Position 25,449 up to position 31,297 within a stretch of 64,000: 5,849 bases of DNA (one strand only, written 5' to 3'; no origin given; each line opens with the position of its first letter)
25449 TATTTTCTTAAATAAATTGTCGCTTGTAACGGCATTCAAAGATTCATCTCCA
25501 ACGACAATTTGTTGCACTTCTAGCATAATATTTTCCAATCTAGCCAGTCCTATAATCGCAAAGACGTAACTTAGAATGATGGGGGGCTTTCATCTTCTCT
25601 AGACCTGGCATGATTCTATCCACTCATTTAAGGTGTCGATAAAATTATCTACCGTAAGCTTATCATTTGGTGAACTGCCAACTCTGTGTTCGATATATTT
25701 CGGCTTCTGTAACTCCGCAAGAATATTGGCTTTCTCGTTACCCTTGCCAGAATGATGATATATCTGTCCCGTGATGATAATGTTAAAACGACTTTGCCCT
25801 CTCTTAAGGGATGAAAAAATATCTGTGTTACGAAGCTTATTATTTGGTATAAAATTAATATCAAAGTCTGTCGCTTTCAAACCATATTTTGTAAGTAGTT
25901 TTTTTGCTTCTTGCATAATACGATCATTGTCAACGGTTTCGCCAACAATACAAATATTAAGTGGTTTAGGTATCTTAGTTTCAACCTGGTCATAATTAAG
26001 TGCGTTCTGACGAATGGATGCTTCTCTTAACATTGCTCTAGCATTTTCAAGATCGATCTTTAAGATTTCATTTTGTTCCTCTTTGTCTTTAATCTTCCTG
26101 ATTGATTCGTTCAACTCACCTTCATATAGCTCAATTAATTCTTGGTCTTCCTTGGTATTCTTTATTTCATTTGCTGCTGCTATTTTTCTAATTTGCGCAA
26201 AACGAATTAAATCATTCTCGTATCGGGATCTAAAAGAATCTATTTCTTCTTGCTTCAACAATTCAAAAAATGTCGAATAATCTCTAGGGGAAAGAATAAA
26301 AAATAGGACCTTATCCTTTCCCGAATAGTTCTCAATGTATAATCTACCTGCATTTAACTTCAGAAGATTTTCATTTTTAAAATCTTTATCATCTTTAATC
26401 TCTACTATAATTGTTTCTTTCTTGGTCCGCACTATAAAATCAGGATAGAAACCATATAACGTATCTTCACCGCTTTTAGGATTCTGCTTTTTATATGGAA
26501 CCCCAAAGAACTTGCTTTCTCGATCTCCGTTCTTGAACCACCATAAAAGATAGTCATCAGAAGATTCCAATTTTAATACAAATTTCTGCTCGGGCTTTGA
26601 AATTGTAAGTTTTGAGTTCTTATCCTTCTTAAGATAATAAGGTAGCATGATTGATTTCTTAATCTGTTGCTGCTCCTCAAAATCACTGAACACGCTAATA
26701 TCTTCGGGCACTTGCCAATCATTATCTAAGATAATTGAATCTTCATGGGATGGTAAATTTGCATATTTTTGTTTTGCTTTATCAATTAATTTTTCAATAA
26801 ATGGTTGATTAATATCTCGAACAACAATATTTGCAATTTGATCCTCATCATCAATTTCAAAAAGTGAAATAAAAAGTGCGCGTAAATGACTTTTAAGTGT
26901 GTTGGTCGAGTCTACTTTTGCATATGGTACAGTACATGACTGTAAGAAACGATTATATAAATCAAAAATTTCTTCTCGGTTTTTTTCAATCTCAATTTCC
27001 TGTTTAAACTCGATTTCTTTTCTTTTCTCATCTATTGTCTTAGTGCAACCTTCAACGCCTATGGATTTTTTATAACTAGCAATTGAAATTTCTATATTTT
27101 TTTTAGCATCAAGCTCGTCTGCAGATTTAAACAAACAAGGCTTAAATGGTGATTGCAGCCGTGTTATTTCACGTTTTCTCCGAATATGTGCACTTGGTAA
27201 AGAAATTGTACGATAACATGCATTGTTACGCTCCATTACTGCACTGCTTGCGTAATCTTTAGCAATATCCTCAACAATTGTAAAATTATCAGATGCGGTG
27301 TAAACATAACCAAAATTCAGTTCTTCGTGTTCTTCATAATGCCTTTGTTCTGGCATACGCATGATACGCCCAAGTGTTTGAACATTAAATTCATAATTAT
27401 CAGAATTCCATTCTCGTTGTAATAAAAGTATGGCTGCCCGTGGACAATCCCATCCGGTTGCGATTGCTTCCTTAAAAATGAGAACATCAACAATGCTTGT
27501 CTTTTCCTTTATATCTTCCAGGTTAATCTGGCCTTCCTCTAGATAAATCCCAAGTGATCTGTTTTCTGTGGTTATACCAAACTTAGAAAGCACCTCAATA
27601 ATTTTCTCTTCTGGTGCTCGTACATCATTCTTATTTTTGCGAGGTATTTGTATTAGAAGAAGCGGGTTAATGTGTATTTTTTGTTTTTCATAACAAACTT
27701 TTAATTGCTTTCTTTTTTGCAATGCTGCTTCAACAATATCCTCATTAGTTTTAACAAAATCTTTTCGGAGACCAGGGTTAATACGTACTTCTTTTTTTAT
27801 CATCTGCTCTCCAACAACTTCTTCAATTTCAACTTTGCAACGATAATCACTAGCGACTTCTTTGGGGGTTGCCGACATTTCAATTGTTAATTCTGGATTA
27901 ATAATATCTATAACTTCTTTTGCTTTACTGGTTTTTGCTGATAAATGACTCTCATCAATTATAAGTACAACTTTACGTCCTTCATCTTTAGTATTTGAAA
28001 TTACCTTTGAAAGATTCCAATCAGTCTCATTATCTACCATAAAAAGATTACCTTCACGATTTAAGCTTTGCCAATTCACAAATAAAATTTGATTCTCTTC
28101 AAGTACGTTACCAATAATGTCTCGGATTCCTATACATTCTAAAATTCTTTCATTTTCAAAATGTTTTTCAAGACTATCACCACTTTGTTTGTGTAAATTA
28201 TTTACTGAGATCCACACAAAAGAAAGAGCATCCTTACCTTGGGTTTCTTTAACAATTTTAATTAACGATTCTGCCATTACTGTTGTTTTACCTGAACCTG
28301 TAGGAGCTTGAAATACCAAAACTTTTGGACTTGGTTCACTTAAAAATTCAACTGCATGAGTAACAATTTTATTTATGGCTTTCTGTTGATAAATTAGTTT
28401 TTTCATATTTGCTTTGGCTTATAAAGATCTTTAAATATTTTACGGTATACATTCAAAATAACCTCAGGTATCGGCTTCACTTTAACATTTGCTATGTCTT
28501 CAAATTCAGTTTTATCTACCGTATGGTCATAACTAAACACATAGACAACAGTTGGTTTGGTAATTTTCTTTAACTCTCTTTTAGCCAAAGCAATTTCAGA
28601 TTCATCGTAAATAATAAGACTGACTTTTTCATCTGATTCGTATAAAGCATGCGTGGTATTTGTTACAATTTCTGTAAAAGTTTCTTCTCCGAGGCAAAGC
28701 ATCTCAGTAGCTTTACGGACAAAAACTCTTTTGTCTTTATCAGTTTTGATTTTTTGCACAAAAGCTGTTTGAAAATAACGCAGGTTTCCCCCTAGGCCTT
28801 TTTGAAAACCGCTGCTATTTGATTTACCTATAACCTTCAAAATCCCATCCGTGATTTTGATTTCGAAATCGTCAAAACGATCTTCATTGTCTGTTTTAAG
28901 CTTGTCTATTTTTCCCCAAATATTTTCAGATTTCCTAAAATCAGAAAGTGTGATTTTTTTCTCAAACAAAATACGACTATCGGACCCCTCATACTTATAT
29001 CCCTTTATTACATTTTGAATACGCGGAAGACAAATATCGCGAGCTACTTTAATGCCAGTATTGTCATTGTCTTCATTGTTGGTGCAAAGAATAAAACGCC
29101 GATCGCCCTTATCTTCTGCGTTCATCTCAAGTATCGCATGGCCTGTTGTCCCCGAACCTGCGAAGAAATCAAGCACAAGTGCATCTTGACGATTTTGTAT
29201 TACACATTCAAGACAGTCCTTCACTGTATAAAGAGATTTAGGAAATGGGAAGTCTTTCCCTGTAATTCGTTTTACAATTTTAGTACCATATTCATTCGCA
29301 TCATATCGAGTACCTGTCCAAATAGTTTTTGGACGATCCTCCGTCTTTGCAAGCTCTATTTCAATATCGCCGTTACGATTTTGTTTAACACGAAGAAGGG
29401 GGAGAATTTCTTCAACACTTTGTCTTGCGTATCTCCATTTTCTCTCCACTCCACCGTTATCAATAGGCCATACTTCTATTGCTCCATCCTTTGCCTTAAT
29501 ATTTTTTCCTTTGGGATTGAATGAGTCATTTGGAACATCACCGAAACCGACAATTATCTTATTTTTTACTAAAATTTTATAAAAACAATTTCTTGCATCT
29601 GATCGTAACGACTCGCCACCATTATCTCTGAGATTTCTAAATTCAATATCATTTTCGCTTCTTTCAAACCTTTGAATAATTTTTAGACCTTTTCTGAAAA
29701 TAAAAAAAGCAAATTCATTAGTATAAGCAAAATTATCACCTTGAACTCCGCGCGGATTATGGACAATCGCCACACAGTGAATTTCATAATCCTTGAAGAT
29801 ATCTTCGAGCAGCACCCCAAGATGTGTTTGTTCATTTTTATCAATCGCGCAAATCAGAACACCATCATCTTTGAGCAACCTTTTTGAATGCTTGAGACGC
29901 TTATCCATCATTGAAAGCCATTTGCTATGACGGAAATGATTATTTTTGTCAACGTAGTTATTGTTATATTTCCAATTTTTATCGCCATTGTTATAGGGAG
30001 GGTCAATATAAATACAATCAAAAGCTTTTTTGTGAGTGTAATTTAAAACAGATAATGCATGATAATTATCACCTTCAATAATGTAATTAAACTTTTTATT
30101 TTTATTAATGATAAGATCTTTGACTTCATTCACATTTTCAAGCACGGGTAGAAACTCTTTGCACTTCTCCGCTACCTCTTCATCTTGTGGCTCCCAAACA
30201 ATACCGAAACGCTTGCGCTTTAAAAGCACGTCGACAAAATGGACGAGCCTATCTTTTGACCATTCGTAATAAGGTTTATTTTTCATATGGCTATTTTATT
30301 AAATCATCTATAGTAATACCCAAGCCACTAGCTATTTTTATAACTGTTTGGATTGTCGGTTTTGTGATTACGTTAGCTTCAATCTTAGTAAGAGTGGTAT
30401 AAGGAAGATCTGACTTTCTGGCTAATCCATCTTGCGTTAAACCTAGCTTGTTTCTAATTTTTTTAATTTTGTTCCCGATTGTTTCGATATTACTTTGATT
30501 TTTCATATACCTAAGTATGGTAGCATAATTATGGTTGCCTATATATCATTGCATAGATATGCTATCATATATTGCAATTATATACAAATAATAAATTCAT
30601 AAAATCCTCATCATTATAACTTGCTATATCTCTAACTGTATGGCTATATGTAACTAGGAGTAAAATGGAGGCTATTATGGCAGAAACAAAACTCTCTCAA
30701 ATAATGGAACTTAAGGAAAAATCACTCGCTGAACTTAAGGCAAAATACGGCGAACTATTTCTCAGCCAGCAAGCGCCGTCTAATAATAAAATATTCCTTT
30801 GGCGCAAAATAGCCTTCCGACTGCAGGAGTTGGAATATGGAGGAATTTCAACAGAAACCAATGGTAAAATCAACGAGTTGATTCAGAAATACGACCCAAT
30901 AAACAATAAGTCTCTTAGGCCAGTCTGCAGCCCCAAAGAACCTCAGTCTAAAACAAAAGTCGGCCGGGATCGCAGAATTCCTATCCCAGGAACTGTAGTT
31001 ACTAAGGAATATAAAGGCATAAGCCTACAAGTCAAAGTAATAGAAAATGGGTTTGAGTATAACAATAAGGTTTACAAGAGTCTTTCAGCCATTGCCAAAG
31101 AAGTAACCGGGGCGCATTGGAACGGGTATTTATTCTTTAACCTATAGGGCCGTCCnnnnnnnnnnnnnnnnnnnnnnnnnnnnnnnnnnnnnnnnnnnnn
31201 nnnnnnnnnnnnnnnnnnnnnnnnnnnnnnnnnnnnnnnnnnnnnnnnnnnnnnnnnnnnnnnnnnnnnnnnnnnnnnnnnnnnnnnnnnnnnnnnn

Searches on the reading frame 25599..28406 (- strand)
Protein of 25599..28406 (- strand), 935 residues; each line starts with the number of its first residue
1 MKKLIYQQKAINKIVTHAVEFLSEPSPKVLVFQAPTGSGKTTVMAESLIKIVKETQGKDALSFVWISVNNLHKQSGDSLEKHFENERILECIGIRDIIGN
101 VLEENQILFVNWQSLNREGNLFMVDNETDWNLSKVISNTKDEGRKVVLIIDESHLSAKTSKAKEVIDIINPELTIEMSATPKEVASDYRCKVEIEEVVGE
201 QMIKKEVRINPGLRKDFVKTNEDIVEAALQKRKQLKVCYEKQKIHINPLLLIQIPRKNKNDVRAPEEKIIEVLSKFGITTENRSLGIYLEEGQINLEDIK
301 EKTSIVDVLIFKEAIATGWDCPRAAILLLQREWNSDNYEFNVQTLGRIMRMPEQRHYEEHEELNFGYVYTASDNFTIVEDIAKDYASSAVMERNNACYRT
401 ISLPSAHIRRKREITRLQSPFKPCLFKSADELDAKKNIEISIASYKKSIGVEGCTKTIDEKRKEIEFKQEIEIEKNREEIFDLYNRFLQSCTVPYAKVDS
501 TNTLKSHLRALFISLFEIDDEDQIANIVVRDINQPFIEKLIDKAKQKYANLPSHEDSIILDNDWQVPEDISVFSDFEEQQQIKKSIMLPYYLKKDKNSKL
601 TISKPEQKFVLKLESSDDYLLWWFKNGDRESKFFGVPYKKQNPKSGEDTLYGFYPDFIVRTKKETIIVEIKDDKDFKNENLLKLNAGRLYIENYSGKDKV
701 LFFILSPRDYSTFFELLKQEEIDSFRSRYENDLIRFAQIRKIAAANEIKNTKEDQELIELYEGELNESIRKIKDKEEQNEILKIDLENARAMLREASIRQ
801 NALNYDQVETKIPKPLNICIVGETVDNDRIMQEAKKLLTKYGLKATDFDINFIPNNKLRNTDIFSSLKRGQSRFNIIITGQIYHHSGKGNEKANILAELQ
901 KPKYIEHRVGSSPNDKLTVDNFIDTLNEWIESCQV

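Call 24: search_protein_families(library=pfam, proteins=[window:25599-28406:-], max_evalue=0.01)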
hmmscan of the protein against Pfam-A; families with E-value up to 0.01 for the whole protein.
window:25599-28406:- (935 aa): 5 families
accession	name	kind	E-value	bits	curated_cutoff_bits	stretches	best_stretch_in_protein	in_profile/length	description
PF04851.21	ResIII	-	3.1e-19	69.9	22.5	1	6-182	7-163/164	Type III restriction enzyme, res subunit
PF00270.35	DEAD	-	6.8e-08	32.9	26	1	7-184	4-163/167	DEAD/DEAH box helicase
PF18766.7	SWI2_SNF2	-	3.5e-06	27.3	26.7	1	6-183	1-157/221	SWI2/SNF2 ATPase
PF25199.1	nSTAND_NTPase5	-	0.00016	22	34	1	11-131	25-138/145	Novel STAND NTPase 5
PF08722.17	Tn7_TnsA-like_N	-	0.00063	20.7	26.5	1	631-693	9-75/85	TnsA-like endonuclease N terminal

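Call 94: search_protein_families(library=padloc, proteins=[window:25599-28406:-], max_evalue=0.001)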
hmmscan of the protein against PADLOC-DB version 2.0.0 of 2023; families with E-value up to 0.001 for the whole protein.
window:25599-28406:- (935 aa): 2 families
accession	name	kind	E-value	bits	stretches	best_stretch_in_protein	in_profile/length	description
PDLC03652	REase_III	-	6.1e-17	58.9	2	201-376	229-413/809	Type III restriction enzyme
PDLC03650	REase_III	-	2.8e-14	50.5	1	146-384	226-453/898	Type III restriction enzyme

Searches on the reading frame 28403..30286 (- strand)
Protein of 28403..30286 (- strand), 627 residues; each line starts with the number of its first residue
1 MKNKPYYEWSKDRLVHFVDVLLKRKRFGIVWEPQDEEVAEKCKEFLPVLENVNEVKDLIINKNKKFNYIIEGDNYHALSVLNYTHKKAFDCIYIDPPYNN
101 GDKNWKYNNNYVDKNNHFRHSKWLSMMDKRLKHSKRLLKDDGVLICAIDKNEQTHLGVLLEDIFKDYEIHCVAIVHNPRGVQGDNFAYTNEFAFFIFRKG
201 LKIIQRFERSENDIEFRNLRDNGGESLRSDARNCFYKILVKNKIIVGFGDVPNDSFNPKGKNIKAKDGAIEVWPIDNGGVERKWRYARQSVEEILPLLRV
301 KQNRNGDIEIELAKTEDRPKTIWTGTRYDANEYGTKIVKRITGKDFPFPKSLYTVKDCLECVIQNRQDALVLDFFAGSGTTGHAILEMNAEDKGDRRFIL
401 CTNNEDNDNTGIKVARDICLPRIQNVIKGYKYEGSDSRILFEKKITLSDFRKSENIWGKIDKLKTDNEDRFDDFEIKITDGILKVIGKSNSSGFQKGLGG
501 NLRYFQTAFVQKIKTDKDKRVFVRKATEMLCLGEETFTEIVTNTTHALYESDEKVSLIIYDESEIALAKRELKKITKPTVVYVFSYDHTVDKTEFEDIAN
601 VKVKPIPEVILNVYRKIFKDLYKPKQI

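Call 24: search_protein_families(library=pfam, proteins=[window:28403-30286:-], max_evalue=0.01)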
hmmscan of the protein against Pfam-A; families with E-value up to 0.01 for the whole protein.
window:28403-30286:- (627 aa): 2 families
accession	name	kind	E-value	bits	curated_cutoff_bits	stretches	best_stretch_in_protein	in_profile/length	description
PF01555.25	N6_N4_Mtase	-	1.3e-24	87.8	26.7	1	90-391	2-205/221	DNA methylase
PF03602.21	Cons_hypoth95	-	1e-05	25.7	24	1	73-121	99-145/182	Conserved hypothetical protein 95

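Call 94: search_protein_families(library=padloc, proteins=[window:28403-30286:-], max_evalue=0.001)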
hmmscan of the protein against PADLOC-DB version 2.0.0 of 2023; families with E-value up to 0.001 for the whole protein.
window:28403-30286:- (627 aa): 25 families
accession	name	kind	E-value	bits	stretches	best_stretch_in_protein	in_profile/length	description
PDLC03645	MTase_III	-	2.7e-69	232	2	62-295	135-380/709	Type III methyltransferase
PDLC03642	MTase_III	-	1.3e-58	196.9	1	18-410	35-404/528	Type III methyltransferase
PDLC03644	MTase_III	-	2.6e-50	169.7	1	53-457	25-426/542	Type III methyltransferase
PDLC03634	MTase_III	-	2.7e-49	166.6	2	119-591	169-598/621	Type III methyltransferase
PDLC03639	MTase_III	-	2.2e-48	163.1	2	19-171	40-192/639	Type III methyltransferase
PDLC03640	MTase_III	-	2.9e-47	159.4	2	283-505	302-526/654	Type III methyltransferase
PDLC03641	MTase_III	-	7.3e-44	148.4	2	116-435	177-484/657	Type III methyltransferase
PDLC03646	MTase_III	-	4.9e-43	145.1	1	66-413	471-834/1057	Type III methyltransferase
PDLC03637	MTase_III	-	8.9e-28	95.2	2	65-175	120-238/513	Type III methyltransferase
PDLC03635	MTase_III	-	2.9e-27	93.7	1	51-429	204-578/708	Type III methyltransferase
PDLC03638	MTase_III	-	1.1e-26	91.5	1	38-383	348-651/816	Type III methyltransferase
PDLC03636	MTase_III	-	8.7e-26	88.8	1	62-434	42-416/575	Type III methyltransferase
PDLC03278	MTase_II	-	4.9e-18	63.7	2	334-414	272-351/390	Type II methyltransferase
PDLC03300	MTase_II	-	2.2e-13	48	1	364-406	231-267/302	Type II methyltransferase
PDLC03354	MTase_II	-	1.1e-12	45.7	1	50-204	49-211/425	Type II methyltransferase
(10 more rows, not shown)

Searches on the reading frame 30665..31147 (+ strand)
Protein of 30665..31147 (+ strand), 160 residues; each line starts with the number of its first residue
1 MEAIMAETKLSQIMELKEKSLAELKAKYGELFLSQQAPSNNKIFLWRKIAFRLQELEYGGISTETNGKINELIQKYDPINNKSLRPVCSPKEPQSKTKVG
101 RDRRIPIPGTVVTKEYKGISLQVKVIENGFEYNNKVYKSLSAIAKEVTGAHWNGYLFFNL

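Call 25: search_protein_families(library=pfam, proteins=[window:30665-31147:+], max_evalue=0.01)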
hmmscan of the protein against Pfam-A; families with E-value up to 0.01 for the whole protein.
window:30665-31147:+ (160 aa): 1 family
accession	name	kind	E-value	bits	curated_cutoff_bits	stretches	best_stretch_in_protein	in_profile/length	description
PF11149.13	DUF2924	-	1e-37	129.9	31.2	1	11-160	2-134/135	Protein of unknown function (DUF2924)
